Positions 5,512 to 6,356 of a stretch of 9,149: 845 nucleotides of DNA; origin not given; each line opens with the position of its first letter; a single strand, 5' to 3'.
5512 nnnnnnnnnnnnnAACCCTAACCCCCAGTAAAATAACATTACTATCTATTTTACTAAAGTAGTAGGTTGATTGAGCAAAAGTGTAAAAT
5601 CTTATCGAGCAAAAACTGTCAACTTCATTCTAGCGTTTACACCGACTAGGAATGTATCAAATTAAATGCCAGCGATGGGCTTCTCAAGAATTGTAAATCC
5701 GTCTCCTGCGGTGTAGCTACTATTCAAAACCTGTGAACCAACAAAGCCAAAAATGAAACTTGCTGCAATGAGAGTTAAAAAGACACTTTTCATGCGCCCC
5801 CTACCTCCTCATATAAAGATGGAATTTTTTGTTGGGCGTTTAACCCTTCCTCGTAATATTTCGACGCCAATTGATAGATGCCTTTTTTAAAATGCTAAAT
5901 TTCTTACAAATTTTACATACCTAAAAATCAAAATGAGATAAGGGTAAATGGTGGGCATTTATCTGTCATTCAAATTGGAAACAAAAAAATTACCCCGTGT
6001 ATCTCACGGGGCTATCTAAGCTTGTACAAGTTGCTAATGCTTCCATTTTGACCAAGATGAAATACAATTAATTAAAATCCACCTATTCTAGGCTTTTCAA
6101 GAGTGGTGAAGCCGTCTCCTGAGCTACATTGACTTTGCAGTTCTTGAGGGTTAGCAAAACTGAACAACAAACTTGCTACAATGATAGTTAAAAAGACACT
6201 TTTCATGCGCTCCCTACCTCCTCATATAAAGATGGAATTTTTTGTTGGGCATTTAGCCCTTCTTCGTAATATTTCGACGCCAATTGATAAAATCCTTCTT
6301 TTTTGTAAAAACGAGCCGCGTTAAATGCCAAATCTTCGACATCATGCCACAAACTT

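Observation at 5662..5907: Orphan second phr behind a 32-codon rap stump: relic of a tandem rap-phr paralogue that kept only its signal gene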

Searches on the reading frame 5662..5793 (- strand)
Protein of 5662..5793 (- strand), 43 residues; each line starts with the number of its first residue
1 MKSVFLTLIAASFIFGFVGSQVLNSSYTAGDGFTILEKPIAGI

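Call 6: find_encoding_contigs(protein=window:5662-5793:-, flank=6000, max_places=10)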
Protein window:5662-5793:- (43 aa): no gene with exactly this product is on record in the collection.

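Call 24: find_homologous_proteins(query=window:5665-5793:-, max_evalue=10)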
Query seq(43 aa) (43 aa): 1 proteins with E <= 10 among 1 candidates.
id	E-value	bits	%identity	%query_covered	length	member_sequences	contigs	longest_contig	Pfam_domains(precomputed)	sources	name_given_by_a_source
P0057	5.9e-19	83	100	100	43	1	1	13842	-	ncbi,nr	ncbi:hypothetical protein [Halalkalibacterium halodurans]|nr:hypothetical protein [Halalkalibacteriu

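Call 25: find_encoding_contigs(protein=P0057, flank=10000, max_places=5)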
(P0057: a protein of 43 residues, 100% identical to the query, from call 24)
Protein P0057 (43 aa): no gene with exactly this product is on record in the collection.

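Call 26: list_cluster_members(proteins=[window:5665-5793:-, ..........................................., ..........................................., window:6075-6206:-, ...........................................])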
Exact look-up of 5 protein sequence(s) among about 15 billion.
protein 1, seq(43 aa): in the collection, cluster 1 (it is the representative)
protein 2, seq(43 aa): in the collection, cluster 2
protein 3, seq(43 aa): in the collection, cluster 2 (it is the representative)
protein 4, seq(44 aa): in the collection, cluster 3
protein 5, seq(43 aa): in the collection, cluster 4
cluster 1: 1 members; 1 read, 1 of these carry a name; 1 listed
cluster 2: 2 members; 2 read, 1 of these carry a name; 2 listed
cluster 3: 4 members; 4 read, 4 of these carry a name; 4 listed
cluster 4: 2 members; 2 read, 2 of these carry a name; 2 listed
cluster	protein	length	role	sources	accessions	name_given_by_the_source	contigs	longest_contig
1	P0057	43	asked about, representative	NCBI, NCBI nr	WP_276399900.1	hypothetical protein [Halalkalibacterium halodurans]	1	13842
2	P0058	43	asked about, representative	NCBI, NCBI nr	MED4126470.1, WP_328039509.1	hypothetical protein P4641_21275 [Halalkalibacterium halodurans] | hypothetical protein [Halalkalibacterium halodurans]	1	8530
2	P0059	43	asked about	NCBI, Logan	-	-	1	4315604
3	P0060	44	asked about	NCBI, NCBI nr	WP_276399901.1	hypothetical protein [Halalkalibacterium halodurans]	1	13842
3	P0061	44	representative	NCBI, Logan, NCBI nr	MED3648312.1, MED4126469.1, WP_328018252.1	hypothetical protein P4475_16140 [Halalkalibacterium halodurans] | hypothetical protein [Halalkalibacterium halodurans]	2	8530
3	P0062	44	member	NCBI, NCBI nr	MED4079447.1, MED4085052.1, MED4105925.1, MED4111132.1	hypothetical protein P4637_09410 [Halalkalibacterium halodurans] | hypothetical protein [Halalkalibacterium halodurans]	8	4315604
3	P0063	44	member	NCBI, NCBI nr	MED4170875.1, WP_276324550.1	hypothetical protein P4631_00225 [Halalkalibacterium halodurans] | hypothetical protein [Halalkalibacterium halodurans]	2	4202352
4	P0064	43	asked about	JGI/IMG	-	hypothetical protein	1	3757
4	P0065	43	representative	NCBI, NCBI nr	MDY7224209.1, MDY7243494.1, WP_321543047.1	hypothetical protein [Halalkalibacterium halodurans]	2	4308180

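Call 28: find_encoding_contigs(protein=P0065, flank=5000, max_places=4)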
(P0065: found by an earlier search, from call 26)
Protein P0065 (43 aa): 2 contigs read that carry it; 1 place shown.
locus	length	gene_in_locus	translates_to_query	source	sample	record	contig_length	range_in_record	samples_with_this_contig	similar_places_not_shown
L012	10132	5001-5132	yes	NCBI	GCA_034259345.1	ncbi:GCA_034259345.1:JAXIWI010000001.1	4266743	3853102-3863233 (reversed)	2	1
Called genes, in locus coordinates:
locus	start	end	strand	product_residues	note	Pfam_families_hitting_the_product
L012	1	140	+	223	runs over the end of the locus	PF17836:PglD_N, PF00132:Hexapep (faint), PF25087:GMPPB_C (faint)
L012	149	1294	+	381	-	PF01041:DegT_DnrJ_EryC1, PF00155:Aminotran_1_2, PF01212:Beta_elim_lyase (weak)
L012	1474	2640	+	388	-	PF03721:UDPG_MGDP_dh_N, PF00984:UDPG_MGDP_dh, PF03720:UDPG_MGDP_dh_C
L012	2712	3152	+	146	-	PF04892:VanZ-LLP1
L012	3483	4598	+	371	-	PF18801:RapH_N, PF13181:TPR_8 (faint), PF13428:TPR_14 (faint), PF17874:TPR_MalT (weak), PF13424:TPR_12 (weak), PF00515:TPR_1 (weak), PF07719:TPR_2 (weak)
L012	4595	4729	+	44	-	-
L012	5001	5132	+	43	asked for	-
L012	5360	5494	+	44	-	-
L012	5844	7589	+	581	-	PF04740:LXG, PF14449:PT-TG, PF13930:Endonuclea_NS_2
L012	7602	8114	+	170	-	PF04634:YezG-like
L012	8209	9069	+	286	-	PF14449:PT-TG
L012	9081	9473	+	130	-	PF24172:CdiI_ImmP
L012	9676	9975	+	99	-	-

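Call 29: find_encoding_contigs(protein=P0063, flank=5000, max_places=4)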
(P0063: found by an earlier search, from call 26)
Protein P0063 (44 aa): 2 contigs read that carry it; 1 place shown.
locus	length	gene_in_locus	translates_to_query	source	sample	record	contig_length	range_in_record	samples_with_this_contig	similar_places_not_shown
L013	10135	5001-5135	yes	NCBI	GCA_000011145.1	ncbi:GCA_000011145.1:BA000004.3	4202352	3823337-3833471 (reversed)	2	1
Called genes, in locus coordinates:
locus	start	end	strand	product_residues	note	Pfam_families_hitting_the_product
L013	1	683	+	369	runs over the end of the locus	PF04230:PS_pyruv_trans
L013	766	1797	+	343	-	PF00106:adh_short (faint), PF01073:3Beta_HSD, PF01370:Epimerase, PF02719:Polysacc_synt_2, PF04321:RmlD_sub_bind, PF07993:NAD_binding_4 (faint), PF13460:NAD_binding_10 (weak), PF16363:GDP_Man_Dehyd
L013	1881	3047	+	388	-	PF03721:UDPG_MGDP_dh_N, PF00984:UDPG_MGDP_dh, PF03720:UDPG_MGDP_dh_C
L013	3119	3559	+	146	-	PF04892:VanZ-LLP1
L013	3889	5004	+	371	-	PF18801:RapH_N, PF13181:TPR_8 (faint), PF13374:TPR_10 (faint), PF13428:TPR_14 (faint), PF17874:TPR_MalT (weak), PF13424:TPR_12 (weak), PF00515:TPR_1, PF07719:TPR_2 (weak)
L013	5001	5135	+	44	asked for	-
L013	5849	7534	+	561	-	PF04740:LXG, PF14449:PT-TG, PF13930:Endonuclea_NS_2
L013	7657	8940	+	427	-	PF01548:DEDD_Tnp_IS110, PF02371:Transposase_20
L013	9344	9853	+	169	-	PF04634:YezG-like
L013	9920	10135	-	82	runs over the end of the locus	-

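Call 59: search_protein_families(library=ncbifam, proteins=[window:5662-5793:-], max_evalue=0.1)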
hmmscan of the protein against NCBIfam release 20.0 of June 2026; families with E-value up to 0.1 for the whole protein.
window:5662-5793:- (43 aa): 2 families
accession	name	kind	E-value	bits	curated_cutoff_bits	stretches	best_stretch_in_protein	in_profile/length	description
NF053514.2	JUQZ_fam_ocin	equivalog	0.094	13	40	1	1-27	1-27/107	BLB8/JUQZ-1 family protein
NF033802.1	AimP_fam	subfamily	0.096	12.9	35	0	1-24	1-25/43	lysogeny pheromone AimP family peptide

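Call 62: find_homologous_proteins(query=A4, max_evalue=1)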
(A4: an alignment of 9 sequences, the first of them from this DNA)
Query A4 (9 sequences) (43 aa, profile of the alignment): 9 proteins with E <= 1 among 10 candidates.
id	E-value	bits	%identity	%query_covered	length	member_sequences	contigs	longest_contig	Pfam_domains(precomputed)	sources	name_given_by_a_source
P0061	7.2e-23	98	62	98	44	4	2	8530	-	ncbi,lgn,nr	ncbi:hypothetical protein P4475_16140 [Halalkalibacterium halodurans]|nr:hypothetical protein [Halal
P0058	1.4e-22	97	67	100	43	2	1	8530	-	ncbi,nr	ncbi:hypothetical protein P4641_21275 [Halalkalibacterium halodurans]|nr:hypothetical protein [Halal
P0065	1.4e-22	97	64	91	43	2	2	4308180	-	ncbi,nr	ncbi:hypothetical protein [Halalkalibacterium halodurans]|nr:hypothetical protein [Halalkalibacteriu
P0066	3.2e-22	96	55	98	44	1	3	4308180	-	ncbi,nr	ncbi:hypothetical protein [Halalkalibacterium halodurans]|nr:hypothetical protein [Halalkalibacteriu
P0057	5.3e-22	95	100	100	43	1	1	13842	-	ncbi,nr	ncbi:hypothetical protein [Halalkalibacterium halodurans]|nr:hypothetical protein [Halalkalibacteriu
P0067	7.4e-22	94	76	98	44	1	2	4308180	-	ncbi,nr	ncbi:hypothetical protein [Halalkalibacterium halodurans]|nr:hypothetical protein [Halalkalibacteriu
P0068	2.0e-19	87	55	88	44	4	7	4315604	-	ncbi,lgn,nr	ncbi:hypothetical protein P4475_13490 [Halalkalibacterium halodurans]|nr:hypothetical protein [Halal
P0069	2.8e-17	80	69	98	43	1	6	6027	-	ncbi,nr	ncbi:hypothetical protein P4637_09415 [Halalkalibacterium halodurans]|nr:hypothetical protein [Halal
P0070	6.4e-16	75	64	98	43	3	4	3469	-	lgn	-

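Call 64: find_encoding_contigs(protein=P0069, flank=3000, max_places=4)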
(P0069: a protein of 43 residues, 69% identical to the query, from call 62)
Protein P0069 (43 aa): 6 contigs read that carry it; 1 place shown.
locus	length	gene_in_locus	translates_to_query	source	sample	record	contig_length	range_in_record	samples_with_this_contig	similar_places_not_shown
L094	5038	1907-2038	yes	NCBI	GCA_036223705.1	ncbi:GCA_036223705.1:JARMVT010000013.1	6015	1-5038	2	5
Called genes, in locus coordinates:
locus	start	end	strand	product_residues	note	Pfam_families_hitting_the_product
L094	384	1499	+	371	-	PF18801:RapH_N, PF13181:TPR_8 (faint), PF07719:TPR_2 (faint), PF13374:TPR_10 (faint), PF17874:TPR_MalT (weak), PF13424:TPR_12 (weak), PF00515:TPR_1 (weak)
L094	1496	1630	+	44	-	-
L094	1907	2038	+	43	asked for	-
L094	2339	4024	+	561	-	PF04740:LXG, PF14449:PT-TG, PF13930:Endonuclea_NS_2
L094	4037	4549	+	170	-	PF04634:YezG-like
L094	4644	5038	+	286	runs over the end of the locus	PF14449:PT-TG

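Call 65: find_encoding_contigs(protein=P0070, flank=3000, max_places=4)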
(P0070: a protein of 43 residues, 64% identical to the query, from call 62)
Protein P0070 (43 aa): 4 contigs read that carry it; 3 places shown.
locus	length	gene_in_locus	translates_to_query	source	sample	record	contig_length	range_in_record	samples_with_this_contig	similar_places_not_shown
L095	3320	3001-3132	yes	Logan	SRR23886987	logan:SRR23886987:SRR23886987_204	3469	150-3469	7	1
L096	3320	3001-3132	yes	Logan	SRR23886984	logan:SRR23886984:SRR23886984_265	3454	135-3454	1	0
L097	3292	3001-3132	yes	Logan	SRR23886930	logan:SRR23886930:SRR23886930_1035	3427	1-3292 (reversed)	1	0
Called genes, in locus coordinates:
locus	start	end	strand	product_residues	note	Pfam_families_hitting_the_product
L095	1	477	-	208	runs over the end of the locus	?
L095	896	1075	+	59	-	-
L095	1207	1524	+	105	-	-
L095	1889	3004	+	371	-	PF18801:RapH_N, PF07719:TPR_2 (faint), PF13424:TPR_12 (faint), PF17874:TPR_MalT (faint), PF00515:TPR_1 (faint), PF13181:TPR_8 (faint)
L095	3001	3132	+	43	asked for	-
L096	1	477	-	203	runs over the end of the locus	?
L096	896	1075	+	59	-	-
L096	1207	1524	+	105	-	-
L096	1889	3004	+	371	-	PF18801:RapH_N, PF07719:TPR_2 (faint), PF13424:TPR_12 (faint), PF17874:TPR_MalT (faint), PF00515:TPR_1 (faint), PF13181:TPR_8 (faint)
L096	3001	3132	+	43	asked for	-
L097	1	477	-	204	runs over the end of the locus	?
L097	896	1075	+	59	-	-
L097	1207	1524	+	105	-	-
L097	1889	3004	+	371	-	PF18801:RapH_N, PF07719:TPR_2 (faint), PF13424:TPR_12 (faint), PF17874:TPR_MalT (faint), PF00515:TPR_1 (faint), PF13181:TPR_8 (faint)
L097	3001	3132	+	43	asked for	-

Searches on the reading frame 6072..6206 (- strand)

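Call 59: search_protein_families(library=ncbifam, proteins=[window:6072-6206:-], max_evalue=0.1)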
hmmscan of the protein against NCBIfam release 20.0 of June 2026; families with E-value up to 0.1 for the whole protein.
window:6072-6206:- (44 aa): 1 family
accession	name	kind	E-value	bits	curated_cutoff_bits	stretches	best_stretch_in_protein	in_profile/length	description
NF033802.1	AimP_fam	subfamily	0.016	15.4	35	1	1-29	1-30/43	lysogeny pheromone AimP family peptide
